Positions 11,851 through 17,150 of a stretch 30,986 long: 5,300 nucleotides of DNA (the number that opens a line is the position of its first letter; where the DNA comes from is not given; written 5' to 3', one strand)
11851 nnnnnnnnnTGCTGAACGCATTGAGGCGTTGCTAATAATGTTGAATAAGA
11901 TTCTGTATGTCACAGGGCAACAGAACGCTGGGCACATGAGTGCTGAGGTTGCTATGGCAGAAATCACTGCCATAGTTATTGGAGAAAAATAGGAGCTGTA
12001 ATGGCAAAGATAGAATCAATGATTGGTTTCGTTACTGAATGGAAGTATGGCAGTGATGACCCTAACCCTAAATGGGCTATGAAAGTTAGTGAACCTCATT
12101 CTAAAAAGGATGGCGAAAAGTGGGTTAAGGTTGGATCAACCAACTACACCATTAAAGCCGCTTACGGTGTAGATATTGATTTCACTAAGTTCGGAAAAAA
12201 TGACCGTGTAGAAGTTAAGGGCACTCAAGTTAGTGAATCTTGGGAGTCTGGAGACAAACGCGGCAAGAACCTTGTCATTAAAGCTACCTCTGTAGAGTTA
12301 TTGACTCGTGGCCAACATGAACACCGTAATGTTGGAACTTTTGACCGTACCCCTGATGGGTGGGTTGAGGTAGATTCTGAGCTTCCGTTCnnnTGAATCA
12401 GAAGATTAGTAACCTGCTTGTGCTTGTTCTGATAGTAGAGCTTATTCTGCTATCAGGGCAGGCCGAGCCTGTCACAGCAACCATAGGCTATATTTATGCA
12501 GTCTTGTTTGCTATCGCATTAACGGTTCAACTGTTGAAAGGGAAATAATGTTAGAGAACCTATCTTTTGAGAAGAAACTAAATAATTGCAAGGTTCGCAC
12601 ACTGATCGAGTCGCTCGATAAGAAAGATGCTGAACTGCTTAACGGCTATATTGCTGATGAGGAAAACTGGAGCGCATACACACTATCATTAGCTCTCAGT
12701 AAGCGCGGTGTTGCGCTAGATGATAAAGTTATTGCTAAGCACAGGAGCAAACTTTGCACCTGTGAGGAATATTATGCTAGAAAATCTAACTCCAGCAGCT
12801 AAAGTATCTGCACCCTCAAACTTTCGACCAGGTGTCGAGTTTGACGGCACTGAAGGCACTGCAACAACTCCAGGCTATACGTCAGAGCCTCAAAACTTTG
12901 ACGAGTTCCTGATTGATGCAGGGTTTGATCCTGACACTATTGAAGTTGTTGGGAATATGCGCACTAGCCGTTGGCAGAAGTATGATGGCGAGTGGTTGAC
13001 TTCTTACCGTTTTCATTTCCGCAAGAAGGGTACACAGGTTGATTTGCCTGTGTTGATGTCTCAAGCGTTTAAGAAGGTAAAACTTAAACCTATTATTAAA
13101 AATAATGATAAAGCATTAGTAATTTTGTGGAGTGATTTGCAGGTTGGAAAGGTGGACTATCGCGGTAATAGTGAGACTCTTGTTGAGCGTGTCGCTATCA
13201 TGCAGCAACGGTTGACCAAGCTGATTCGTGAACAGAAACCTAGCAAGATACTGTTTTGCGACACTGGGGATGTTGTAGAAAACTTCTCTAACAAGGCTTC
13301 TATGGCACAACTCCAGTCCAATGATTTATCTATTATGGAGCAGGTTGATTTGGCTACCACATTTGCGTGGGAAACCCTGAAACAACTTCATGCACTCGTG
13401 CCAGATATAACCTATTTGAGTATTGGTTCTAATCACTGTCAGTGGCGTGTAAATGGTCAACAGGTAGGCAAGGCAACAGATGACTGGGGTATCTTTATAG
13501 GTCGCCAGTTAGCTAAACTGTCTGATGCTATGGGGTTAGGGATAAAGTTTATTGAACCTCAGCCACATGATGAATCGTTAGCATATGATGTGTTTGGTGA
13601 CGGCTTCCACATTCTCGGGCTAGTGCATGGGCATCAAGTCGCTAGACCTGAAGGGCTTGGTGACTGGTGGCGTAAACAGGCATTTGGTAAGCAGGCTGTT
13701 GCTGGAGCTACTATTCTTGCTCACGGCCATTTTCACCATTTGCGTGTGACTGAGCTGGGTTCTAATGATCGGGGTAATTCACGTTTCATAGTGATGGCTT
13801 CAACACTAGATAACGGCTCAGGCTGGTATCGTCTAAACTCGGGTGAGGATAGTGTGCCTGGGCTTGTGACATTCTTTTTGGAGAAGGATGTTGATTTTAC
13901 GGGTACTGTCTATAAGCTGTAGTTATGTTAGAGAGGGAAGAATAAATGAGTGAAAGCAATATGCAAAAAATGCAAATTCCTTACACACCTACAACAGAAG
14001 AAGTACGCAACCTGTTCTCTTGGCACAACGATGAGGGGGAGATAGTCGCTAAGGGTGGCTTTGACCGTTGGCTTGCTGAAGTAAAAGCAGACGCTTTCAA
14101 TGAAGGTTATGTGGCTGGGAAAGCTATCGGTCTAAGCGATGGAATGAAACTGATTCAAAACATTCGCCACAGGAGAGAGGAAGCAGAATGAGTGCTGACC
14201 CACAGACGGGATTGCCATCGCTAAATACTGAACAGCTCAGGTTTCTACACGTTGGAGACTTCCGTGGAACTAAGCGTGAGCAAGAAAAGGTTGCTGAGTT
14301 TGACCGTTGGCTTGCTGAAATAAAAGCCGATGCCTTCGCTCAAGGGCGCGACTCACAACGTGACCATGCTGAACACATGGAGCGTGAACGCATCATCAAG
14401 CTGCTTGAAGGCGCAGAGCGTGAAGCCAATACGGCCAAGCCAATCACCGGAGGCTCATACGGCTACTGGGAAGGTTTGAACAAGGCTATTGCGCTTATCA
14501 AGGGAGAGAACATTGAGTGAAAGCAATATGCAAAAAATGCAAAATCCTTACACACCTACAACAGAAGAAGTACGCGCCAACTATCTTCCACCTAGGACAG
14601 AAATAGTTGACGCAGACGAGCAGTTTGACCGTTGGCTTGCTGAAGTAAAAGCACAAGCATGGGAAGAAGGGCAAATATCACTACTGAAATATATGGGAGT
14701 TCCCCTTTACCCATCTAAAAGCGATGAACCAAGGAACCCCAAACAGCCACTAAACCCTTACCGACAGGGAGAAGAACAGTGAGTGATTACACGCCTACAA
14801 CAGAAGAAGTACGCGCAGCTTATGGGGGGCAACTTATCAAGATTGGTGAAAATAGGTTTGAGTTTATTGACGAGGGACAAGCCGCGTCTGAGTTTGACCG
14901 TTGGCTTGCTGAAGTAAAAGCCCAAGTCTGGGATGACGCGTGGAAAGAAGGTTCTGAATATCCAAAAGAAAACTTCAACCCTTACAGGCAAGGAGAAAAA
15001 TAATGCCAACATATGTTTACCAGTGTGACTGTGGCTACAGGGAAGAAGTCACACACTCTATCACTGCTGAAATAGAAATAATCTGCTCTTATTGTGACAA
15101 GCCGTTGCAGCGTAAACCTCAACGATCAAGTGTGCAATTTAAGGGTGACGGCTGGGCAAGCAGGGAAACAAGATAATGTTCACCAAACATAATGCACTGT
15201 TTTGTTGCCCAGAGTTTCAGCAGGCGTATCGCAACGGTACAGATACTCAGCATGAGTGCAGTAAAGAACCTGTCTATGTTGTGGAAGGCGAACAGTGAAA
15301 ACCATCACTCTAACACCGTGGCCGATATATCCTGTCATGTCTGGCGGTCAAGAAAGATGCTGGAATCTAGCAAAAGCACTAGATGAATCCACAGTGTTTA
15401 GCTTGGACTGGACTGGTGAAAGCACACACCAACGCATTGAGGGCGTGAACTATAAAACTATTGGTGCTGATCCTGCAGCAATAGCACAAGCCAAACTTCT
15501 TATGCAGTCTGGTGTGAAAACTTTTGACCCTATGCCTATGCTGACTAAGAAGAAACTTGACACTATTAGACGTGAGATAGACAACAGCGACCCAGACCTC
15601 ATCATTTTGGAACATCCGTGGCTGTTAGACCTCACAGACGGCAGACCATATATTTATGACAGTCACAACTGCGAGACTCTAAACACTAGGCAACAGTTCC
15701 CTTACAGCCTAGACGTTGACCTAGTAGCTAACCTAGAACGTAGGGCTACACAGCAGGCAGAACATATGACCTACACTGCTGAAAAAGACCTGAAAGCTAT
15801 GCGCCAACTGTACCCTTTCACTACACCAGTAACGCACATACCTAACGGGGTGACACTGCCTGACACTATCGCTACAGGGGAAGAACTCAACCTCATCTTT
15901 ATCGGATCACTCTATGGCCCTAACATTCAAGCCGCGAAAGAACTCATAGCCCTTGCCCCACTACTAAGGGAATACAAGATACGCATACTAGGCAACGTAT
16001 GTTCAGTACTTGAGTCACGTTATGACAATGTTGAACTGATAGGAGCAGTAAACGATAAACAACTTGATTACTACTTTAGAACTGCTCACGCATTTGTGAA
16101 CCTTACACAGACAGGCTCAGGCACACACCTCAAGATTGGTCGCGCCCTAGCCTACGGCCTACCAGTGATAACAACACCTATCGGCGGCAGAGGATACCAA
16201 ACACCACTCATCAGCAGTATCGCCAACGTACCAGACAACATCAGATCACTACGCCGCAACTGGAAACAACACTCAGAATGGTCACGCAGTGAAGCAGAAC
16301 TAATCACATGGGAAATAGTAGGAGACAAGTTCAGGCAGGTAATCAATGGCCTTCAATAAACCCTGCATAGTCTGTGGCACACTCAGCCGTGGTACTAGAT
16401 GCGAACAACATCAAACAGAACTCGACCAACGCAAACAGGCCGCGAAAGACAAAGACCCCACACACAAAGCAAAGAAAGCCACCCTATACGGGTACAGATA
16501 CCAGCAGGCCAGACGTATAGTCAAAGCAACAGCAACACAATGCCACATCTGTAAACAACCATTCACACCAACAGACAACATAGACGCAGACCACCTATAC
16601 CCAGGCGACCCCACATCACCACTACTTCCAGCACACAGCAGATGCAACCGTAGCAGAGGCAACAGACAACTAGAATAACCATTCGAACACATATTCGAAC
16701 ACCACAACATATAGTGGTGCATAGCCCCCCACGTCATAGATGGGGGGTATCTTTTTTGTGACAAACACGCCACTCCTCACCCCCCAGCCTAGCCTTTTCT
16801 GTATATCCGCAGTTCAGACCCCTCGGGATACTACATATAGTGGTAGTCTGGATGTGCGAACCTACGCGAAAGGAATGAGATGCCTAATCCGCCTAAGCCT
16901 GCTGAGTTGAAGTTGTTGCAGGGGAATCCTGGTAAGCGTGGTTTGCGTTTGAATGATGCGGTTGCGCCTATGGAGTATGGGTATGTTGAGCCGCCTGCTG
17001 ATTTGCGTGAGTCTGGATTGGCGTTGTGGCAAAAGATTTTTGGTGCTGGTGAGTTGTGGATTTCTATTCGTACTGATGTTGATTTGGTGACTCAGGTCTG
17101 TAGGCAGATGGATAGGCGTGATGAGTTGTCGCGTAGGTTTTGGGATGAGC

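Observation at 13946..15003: Array of four tandem FDRWLAE paralogs with nucleotide-identical cores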

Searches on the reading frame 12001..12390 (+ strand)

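Call 7: search_protein_families(library=pfam, proteins=[window:12001-12390:+], max_evalue=0.1)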
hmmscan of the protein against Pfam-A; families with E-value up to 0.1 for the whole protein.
window:12001-12390:+ (130 aa): 0 families

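Call 8: search_protein_families(library=phrogs, proteins=[window:12001-12390:+], max_evalue=0.1)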
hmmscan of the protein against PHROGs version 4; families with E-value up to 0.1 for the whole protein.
window:12001-12390:+ (130 aa): 1 family
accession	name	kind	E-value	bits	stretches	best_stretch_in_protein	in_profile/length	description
phrog_24513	-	unknown function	0.08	14.3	0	4-60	20-74/93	-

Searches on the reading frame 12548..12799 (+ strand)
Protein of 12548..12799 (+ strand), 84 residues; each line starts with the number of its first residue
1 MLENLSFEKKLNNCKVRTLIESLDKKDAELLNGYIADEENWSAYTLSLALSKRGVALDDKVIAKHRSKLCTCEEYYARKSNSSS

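Call 7: search_protein_families(library=pfam, proteins=[window:12548-12799:+], max_evalue=0.1)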
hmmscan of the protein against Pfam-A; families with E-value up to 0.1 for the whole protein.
window:12548-12799:+ (84 aa): 0 families

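Call 8: search_protein_families(library=phrogs, proteins=[window:12548-12799:+], max_evalue=0.1)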
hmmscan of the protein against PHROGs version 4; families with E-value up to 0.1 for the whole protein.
window:12548-12799:+ (84 aa): 1 family
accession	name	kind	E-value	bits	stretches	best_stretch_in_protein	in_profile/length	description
phrog_34772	-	unknown function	0.084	13.6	1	1-41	1-41/60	-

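Call 56: search_protein_families(library=ncbifam, proteins=[window:12548-12799:+], max_evalue=0.01)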
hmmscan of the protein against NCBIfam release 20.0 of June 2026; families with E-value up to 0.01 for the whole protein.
window:12548-12799:+ (84 aa): 0 families

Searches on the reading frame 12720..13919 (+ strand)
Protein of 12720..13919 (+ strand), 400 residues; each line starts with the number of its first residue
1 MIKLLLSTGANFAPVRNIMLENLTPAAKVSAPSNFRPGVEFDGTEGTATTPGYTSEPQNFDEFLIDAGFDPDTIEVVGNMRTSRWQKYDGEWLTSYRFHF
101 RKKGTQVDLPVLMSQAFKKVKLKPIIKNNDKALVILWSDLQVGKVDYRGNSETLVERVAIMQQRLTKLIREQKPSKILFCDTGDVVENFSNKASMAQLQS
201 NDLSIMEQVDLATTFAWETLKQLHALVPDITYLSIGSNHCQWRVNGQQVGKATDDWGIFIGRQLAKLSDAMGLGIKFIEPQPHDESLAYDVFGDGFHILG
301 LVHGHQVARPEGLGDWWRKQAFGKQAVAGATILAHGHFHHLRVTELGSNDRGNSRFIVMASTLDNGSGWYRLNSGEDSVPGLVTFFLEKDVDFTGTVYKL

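Call 7: search_protein_families(library=pfam, proteins=[window:12720-13919:+], max_evalue=0.1)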
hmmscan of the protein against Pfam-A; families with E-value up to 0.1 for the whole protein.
window:12720-13919:+ (400 aa): 0 families

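Call 8: search_protein_families(library=phrogs, proteins=[window:12720-13919:+], max_evalue=0.1)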
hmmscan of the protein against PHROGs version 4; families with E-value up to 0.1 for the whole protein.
window:12720-13919:+ (400 aa): 3 families
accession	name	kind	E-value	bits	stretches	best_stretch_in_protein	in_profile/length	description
phrog_284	-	DNA, RNA and nucleotide metabolism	2.8e-53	182.3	1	89-392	74-385/398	exonuclease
phrog_20762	-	unknown function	0.04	15.2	1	295-347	16-68/117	-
phrog_12456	-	unknown function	0.049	14.7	0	62-101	19-55/64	-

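Call 16: search_dna_similar(query=window:12720-13919:+, collection=phages, mode=protein, max_evalue=0.00001, max_rows=25)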
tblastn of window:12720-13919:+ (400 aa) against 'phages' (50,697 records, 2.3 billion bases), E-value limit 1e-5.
Records with a match: 828; places in all: 828; records where one place covers at least 80% of the query: 498.
Best place of each record, by identity: <60% 828.
By first word of the organism name: Mycobacterium 337; Propionibacterium 188; Streptomyces 174; Gordonia 46; Cutibacterium 45; Microbacterium 16; Vibrio 7; Curtobacterium 4; Arthrobacter 4; Pseudoalteromonas 2; and 5 more.
By host as written in the record: Mycobacterium smegmatis mc2 155 234; Propionibacterium acnes 98; Cutibacterium acnes 49; Mycobacterium smegmatis mc#155 40; Gordonia terrae 3612 38; Propionibacterium acnes ATCC 6919 36; Streptomyces griseus ATCC 10137 30; Streptomyces lividans JI 1326 26; and 87 more.
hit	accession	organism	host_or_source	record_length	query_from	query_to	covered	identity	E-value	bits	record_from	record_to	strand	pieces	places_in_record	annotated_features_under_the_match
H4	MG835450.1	Pontimonas phage phiPsal1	Pontimonas salivibrio CL-TW6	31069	4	400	99%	58.7%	1e-152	483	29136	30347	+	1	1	repair endonuclease | hypothetical protein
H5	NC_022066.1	Mycobacterium phage Redno2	Mycobacterium smegmatis mc2 155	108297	19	390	93%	37.5%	2e-71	249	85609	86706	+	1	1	161: hypothetical protein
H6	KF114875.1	Mycobacterium phage Redno2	Mycobacterium smegmatis mc2 155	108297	19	390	93%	37.5%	2e-71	249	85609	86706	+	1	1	161: hypothetical protein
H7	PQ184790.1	Mycobacterium phage Dove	Mycobacterium smegmatis mc2 155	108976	19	390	93%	37.5%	2e-71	249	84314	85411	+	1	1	154: metallophosphatase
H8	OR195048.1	Mycobacterium phage Bombitas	Mycobacterium smegmatis mc2 155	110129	19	390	93%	37.5%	2e-71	249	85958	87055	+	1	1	154: metallophosphatase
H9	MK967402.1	Mycobacterium phage NihilNomen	Mycobacterium smegmatis mc2155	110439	19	390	93%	37.5%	2e-71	249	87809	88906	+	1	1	169: helix-turn-helix DNA binding protein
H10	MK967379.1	Mycobacterium phage HokkenD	Mycobacterium smegmatis mc2 155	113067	19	390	93%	37.5%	2e-71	249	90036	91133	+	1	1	162: metallophosphoesterase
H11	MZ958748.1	Mycobacterium phage JuicyJay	Mycobacterium smegmatis mc#155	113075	19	390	93%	37.5%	2e-71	249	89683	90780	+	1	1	162: MRE11 double-strand break endo/exonuclease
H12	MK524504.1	Mycobacterium phage Hughesyang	Mycobacterium smegmatis mc2 155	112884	19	390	93%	37.5%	2e-71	249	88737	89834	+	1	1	166: helix-turn-helix DNA binding protein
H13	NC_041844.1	Mycobacterium phage Optimus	Mycobacterium smegmatis mc2 155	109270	19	390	93%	37.5%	2e-71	248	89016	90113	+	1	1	166: hypothetical protein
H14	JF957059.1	Mycobacterium phage Optimus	Mycobacterium smegmatis mc2 155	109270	19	390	93%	37.5%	2e-71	248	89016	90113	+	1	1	166: hypothetical protein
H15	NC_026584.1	Mycobacterium phage Minerva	Mycobacterium smegmatis mc2 155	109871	19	390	93%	37.5%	2e-71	248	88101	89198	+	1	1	167: helix-turn-helix DNA binding protein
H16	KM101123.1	Mycobacterium phage Minerva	Mycobacterium smegmatis mc2 155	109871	19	390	93%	37.5%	2e-71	248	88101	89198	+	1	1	167: helix-turn-helix DNA binding protein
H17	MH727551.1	Mycobacterium phage Kalah2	Mycobacterium smegmatis mc2 155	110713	19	390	93%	37.5%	2e-71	248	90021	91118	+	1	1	164: metallophosphoesterase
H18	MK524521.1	Mycobacterium phage Schatzie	Mycobacterium smegmatis mc2 155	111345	19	390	93%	37.5%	2e-71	248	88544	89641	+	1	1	162: helix-turn-helix DNA binding protein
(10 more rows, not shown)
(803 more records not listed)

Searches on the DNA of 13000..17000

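Call 31: search_rna_families(source=window, start=13000, end=17000, threshold=evalue, max_evalue=1)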
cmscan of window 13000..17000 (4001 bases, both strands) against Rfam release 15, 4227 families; matches with E-value up to 1: 0.
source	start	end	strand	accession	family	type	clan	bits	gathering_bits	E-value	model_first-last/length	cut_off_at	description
